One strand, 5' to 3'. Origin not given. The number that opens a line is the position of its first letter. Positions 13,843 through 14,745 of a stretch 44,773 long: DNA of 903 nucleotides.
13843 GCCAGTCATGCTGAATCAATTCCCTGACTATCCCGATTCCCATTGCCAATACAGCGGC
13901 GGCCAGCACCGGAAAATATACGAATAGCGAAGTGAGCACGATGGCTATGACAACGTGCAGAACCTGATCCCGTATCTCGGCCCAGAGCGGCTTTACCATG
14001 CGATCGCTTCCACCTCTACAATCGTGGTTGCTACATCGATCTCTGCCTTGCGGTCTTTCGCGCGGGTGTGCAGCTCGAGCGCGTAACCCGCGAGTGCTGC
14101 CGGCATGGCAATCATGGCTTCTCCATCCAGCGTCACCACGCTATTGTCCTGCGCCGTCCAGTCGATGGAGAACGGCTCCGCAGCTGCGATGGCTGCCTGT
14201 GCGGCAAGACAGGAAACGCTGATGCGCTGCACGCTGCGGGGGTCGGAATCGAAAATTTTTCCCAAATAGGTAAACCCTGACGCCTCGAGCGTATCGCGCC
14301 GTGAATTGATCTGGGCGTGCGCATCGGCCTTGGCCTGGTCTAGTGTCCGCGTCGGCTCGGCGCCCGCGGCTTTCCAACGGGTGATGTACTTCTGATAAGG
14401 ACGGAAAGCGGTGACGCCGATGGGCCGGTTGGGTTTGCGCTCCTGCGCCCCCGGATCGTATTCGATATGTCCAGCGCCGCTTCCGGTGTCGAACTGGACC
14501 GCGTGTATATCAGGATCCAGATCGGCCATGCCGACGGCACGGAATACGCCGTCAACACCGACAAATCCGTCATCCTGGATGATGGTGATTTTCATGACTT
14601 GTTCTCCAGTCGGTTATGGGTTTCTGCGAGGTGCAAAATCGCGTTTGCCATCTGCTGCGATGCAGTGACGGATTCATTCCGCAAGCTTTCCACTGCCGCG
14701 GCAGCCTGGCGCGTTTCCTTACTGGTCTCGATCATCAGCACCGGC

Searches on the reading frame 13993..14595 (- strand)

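Call 32: search_protein_families(library=pfam, proteins=[window:13993-14595:-], max_evalue=0.001)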
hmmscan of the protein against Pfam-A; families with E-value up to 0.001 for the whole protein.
window:13993-14595:- (200 aa): 1 family
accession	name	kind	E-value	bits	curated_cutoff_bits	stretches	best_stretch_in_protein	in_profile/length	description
PF14301.12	DUF4376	-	9.3e-19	68.3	25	1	87-197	1-104/106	Domain of unknown function (DUF4376)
